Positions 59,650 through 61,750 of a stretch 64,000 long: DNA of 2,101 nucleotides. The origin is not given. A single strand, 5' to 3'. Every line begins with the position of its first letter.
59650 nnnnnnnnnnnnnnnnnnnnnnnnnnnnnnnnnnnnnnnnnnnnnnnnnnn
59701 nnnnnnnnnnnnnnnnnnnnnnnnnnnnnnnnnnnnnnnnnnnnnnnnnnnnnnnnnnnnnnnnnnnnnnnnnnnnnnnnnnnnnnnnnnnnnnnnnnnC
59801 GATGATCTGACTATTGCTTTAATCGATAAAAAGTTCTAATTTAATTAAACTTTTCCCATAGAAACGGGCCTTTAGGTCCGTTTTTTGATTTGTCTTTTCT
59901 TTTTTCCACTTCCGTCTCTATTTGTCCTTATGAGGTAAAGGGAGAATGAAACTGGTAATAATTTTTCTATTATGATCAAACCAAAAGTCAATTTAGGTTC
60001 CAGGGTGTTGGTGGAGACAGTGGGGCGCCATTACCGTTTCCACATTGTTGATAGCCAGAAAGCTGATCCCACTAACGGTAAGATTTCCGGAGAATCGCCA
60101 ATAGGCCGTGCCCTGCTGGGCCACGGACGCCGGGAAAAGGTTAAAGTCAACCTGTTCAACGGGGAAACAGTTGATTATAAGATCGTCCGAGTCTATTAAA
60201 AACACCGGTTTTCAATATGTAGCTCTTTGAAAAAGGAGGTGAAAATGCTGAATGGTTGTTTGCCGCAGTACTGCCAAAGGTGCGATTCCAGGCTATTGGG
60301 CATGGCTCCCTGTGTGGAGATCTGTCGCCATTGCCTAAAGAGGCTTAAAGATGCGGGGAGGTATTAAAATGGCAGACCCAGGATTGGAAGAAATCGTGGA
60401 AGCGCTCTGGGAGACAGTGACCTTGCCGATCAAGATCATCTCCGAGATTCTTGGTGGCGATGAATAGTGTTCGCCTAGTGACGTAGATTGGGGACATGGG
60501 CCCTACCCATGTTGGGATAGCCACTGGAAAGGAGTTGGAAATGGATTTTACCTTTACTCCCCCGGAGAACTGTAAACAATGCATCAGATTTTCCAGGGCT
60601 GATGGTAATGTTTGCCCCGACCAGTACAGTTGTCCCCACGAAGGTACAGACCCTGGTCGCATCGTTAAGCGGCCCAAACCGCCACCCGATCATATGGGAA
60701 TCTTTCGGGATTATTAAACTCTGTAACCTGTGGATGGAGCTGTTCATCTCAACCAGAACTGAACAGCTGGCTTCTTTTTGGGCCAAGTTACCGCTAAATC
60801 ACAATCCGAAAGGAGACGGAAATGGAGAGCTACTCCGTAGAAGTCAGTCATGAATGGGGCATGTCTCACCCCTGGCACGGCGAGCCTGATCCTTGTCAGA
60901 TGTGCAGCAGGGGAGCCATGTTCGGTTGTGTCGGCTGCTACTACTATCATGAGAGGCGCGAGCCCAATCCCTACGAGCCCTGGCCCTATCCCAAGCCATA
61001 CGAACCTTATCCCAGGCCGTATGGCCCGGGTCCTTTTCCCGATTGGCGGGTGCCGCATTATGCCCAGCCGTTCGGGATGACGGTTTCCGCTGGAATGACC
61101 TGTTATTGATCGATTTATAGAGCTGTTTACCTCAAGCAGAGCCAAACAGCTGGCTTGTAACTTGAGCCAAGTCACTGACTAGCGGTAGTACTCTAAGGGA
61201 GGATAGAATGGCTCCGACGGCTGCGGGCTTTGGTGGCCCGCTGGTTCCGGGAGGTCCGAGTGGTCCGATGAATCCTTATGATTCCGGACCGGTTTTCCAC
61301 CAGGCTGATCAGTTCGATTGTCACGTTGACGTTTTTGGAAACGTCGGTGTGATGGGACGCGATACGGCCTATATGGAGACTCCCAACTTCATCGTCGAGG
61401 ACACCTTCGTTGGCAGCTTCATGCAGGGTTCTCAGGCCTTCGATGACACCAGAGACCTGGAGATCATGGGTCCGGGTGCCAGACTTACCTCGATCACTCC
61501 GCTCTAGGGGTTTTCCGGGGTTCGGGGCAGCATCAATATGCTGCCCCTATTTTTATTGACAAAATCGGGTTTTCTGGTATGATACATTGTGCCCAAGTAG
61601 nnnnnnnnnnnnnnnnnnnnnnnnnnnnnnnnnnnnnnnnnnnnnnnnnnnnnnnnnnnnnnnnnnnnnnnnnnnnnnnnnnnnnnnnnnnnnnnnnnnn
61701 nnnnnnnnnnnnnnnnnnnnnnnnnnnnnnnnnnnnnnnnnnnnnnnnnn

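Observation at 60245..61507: Tandem cluster of five small ORFs with strong ribosome-binding sites; products are mostly Cys-, Pro/Tyr- or Gly/Pro-rich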

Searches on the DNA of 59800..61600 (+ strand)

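Call 99: search_rna_families(source=window, start=59800, end=61600, threshold=evalue, max_evalue=1)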
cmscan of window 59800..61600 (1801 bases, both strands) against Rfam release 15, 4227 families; matches with E-value up to 1: 0.
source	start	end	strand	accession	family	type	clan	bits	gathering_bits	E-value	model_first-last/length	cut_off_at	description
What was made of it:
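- On Known structured RNA (Rfam): No match at E up to 1 in 59800-61600 (call 99).
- There is no Rfam match, even at a permissive threshold (call 99).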

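Call 103: search_dna_similar(query=window:60200-61560:+, collection=plasmids, mode=distant, max_evalue=0.001)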
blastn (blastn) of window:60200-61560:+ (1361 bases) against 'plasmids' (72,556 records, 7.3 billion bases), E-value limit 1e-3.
No match.
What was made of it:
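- Tried and rejected: blastn of the cluster against plasmids found nothing (call 103).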

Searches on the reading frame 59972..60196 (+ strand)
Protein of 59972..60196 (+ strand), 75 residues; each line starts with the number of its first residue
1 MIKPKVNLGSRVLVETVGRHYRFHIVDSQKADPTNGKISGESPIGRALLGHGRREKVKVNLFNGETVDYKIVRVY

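Call 9: search_protein_families(library=pfam, max_evalue=1, proteins=[window:59972-60196:+])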
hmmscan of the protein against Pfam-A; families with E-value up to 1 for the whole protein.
window:59972-60196:+ (75 aa): 1 family
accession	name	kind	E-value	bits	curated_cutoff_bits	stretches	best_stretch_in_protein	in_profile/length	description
PF01272.25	GreA_GreB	-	5.4e-16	58.8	26.9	1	4-74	4-75/77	Transcription elongation factor, GreA/GreB, C-term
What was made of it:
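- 59972..60199 (+): Stand-alone GreA C-terminal domain gene (75 aa). It is the first gene of the inferred operon, and no terminator follows it. Pfam GreA_GreB, E 5e-16 (call 9).
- On GreA/GreB transcript-cleavage factors (gene 59972-60199): PF01272, E 5e-16, covering positions 4-75 of 77 (call 9).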

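Call 10: search_protein_families(library=ncbifam, max_evalue=1, proteins=[window:59972-60196:+])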
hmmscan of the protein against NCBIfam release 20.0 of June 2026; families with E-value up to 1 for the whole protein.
window:59972-60196:+ (75 aa): 12 families
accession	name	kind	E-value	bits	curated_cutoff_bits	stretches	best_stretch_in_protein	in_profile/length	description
NF001263.0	PRK00226.1-4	equivalog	7.4e-14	51.9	145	1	4-74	86-157/160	transcription elongation factor GreA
TIGR01462.1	greA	subfamily_domain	7.1e-13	48.9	139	1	5-74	80-150/151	transcription elongation factor GreA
NF001261.0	PRK00226.1-2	equivalog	1.3e-11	44.6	167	1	5-74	84-154/157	transcription elongation factor GreA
NF001260.0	PRK00226.1-1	equivalog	3e-10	40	234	1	3-74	84-156/160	transcription elongation factor GreA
NF001264.0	PRK00226.1-5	equivalog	2.7e-08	33.8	180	1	6-74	86-155/158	transcription elongation factor GreA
NF004973.0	PRK06342.1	equivalog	4.4e-07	29.8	159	1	5-59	94-149/160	transcription elongation factor GreA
NF002506.1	PRK01885.1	equivalog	1.7e-06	27.8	188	1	5-67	83-146/156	transcription elongation factor GreB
TIGR01461.1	greB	equivalog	6e-06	26.1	171.05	1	5-67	83-146/156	transcription elongation factor GreB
NF004396.0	PRK05753.1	equivalog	3e-05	23.8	109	1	6-74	55-125/137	nucleoside diphosphate kinase regulator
NF011309.0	PRK14720.1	equivalog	6.3e-05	21.3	714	1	5-73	830-899/906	transcription elongation factor GreA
NF001262.0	PRK00226.1-3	equivalog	0.02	14.6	161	1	36-73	121-158/165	transcription elongation factor GreA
NF004548.0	PRK05892.1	equivalog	0.15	11.9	126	1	25-65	106-146/158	nucleoside diphosphate kinase regulator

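Call 44: search_protein_families(library=padloc, max_evalue=0.1, proteins=[window:59972-60196:+])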
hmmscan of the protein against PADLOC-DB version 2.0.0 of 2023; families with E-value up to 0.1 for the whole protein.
window:59972-60196:+ (75 aa): 0 families

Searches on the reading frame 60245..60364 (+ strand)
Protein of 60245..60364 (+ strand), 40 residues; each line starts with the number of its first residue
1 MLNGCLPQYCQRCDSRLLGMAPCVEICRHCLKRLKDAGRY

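Call 9: search_protein_families(library=pfam, max_evalue=1, proteins=[window:60245-60364:+])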
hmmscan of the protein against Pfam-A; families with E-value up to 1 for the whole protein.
window:60245-60364:+ (40 aa): 1 family
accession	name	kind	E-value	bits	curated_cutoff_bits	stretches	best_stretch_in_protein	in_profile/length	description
PF24463.1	DUF7577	-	0.8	9.8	28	0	26-34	18-26/27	Domain of unknown function (DUF7577)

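Call 10: search_protein_families(library=ncbifam, max_evalue=1, proteins=[window:60245-60364:+])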
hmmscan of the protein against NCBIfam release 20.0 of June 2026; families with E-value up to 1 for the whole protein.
window:60245-60364:+ (40 aa): 0 families

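Call 34: search_protein_families(library=phrogs, max_evalue=1, proteins=[window:60245-60364:+])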
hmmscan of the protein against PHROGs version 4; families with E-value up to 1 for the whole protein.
window:60245-60364:+ (40 aa): 0 families

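Call 43: list_cluster_members(proteins=[window:60245-60364:+, window:60227-60364:+, window:60369-60464:+, window:60351-60464:+, window:60541-60714:+, window:60496-60714:+, window:59972-60196:+, L002:3142-3309:+])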
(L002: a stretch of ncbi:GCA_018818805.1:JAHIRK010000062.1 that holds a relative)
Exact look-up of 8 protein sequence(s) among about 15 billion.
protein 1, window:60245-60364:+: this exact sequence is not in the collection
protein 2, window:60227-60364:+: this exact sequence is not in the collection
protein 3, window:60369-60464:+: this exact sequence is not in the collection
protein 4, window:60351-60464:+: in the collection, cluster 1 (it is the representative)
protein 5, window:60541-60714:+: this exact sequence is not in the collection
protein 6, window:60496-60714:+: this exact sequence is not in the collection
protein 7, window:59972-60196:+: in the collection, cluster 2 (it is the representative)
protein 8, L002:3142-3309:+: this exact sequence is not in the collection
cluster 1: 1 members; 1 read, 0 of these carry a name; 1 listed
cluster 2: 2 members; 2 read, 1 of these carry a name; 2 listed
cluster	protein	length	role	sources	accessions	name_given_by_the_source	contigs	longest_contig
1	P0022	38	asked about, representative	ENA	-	-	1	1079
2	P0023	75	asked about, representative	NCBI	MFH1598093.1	MAG: GreA/GreB family elongation factor [Patescibacteria group bacterium]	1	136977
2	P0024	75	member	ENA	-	-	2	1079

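Call 44: search_protein_families(library=padloc, max_evalue=0.1, proteins=[window:60245-60364:+])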
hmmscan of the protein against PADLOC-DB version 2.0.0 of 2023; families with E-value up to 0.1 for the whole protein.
window:60245-60364:+ (40 aa): 0 families

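Call 45: find_encoding_contigs(protein=P0022, flank=3000, max_places=5)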
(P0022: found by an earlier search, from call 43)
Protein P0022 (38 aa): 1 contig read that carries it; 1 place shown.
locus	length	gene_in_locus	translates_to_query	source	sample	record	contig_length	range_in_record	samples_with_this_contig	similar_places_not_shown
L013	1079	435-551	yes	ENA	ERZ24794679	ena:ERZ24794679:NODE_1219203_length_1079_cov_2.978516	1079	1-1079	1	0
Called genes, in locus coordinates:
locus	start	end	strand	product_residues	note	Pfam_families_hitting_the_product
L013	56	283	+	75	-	PF01272:GreA_GreB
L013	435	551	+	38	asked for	-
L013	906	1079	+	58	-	?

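Call 46: find_encoding_contigs(protein=P0024, flank=3000, max_places=5)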
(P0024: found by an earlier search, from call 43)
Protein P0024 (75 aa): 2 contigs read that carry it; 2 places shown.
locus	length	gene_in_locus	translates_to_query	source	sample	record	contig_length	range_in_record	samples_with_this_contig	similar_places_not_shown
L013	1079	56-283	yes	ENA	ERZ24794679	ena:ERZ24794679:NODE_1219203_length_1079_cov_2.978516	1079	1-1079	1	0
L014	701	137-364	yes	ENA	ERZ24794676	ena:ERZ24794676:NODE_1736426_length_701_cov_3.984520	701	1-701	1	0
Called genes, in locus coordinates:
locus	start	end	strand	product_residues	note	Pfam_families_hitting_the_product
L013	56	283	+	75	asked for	PF01272:GreA_GreB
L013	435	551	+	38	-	-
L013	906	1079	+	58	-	?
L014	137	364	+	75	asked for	PF01272:GreA_GreB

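Call 101: search_solved_structures(query=window:60245-60364:+, max_evalue=10)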
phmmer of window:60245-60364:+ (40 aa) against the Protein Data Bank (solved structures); distinct sequences matched with E-value up to 10: 1.
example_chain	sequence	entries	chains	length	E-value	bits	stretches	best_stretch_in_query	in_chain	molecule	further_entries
3lmf_A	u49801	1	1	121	1.5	12.7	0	9-34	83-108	Uncharacterized protein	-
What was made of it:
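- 60245..60367 (+): ORF1, 40 aa, 6 Cys (C5, C10xxC13, C23, C27xxC30), SD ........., ends in Tyr. No family or PDB match (calls 9, 10, 101).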

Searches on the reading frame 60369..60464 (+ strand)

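Call 9: search_protein_families(library=pfam, max_evalue=1, proteins=[window:60369-60464:+])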
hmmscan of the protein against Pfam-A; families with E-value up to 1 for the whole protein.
window:60369-60464:+ (32 aa): 0 families

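Call 10: search_protein_families(library=ncbifam, max_evalue=1, proteins=[window:60369-60464:+])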
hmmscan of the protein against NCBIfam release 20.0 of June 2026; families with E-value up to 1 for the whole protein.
window:60369-60464:+ (32 aa): 0 families

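Call 34: search_protein_families(library=phrogs, max_evalue=1, proteins=[window:60369-60464:+])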
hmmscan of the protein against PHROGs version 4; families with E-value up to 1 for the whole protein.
window:60369-60464:+ (32 aa): 2 families
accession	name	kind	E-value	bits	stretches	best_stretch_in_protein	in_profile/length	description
phrog_18354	-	unknown function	0.048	14.6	1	6-23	29-46/50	-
phrog_10868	-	unknown function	0.21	12.6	1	12-21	6-15/33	-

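Call 44: search_protein_families(library=padloc, max_evalue=0.1, proteins=[window:60369-60464:+])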
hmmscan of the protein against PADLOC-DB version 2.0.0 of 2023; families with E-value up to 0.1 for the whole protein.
window:60369-60464:+ (32 aa): 0 families

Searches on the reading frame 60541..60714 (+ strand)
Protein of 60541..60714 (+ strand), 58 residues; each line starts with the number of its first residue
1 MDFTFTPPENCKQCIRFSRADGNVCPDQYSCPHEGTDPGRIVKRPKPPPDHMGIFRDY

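Call 9: search_protein_families(library=pfam, max_evalue=1, proteins=[window:60541-60714:+])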
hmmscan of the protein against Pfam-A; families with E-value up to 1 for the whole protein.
window:60541-60714:+ (58 aa): 0 families

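Call 10: search_protein_families(library=ncbifam, max_evalue=1, proteins=[window:60541-60714:+])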
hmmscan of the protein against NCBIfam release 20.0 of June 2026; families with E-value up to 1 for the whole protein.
window:60541-60714:+ (58 aa): 0 families

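Call 34: search_protein_families(library=phrogs, max_evalue=1, proteins=[window:60541-60714:+])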
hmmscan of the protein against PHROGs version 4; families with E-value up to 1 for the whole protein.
window:60541-60714:+ (58 aa): 0 families

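Call 44: search_protein_families(library=padloc, max_evalue=0.1, proteins=[window:60541-60714:+])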
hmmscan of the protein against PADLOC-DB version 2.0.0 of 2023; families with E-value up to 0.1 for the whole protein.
window:60541-60714:+ (58 aa): 0 families

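Call 102: search_solved_structures(query=window:60541-60714:+, max_evalue=10)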
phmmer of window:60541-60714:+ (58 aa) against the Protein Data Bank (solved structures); distinct sequences matched with E-value up to 10: 1.
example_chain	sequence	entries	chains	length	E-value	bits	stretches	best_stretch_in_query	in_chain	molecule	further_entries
4ap4_A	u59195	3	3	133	2.8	11.9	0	11-27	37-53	E3 UBIQUITIN LIGASE RNF4 | E3 UBIQUITIN-PROTEIN LIGASE RNF4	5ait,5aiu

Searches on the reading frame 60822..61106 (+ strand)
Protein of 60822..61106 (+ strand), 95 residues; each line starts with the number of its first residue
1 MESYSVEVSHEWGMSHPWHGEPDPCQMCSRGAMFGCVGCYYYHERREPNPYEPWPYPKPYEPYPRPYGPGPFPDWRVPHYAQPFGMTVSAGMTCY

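Call 9: search_protein_families(library=pfam, max_evalue=1, proteins=[window:60822-61106:+])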
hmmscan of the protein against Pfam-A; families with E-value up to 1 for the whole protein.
window:60822-61106:+ (95 aa): 0 families

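Call 10: search_protein_families(library=ncbifam, max_evalue=1, proteins=[window:60822-61106:+])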
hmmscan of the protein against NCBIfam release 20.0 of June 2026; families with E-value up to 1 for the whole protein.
window:60822-61106:+ (95 aa): 0 families

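Call 12: find_homologous_proteins(query=window:60822-61106:+, max_evalue=0.01)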
Query window:60822-61106:+ (95 aa): 1 proteins with E <= 0.01 among 1 candidates.
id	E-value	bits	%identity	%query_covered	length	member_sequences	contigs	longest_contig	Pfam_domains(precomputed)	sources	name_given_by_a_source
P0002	1.3e-62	227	100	100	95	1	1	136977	-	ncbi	ncbi:MAG: hypothetical protein ABIB97_03400 [Patescibacteria group bacterium]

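Call 34: search_protein_families(library=phrogs, max_evalue=1, proteins=[window:60822-61106:+])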
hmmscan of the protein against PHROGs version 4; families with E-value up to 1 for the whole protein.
window:60822-61106:+ (95 aa): 1 family
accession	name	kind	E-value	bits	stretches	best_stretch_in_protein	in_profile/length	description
phrog_14816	-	unknown function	0.49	11.5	1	20-43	65-88/89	-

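Call 44: search_protein_families(library=padloc, max_evalue=0.1, proteins=[window:60822-61106:+])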
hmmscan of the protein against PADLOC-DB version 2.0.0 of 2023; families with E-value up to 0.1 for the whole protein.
window:60822-61106:+ (95 aa): 0 families

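Call 72: find_related_loci(query=window:60822-61106:+, collection=viral_contigs, flank=5000)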
Query window:60822-61106:+ (95 aa) in viral_contigs; peptide patterns used: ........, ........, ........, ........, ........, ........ (x = any residue, [..] = any of these).
3 stretches matched a pattern, but none encodes a relative of the query by tblastn (E <= 1e-3).

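Call 100: search_solved_structures(query=window:60822-61106:+, max_evalue=10)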
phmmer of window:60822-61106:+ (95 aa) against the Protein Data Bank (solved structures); distinct sequences matched with E-value up to 10: 1.
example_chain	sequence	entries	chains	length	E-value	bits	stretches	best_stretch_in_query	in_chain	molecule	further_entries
8hm5_A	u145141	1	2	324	0.36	13.9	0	4-20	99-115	Epoxide hydrolase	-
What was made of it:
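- On Zinc-ribbon / zinc-knuckle small proteins: The PDB sequence search found nothing (calls 100-102).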
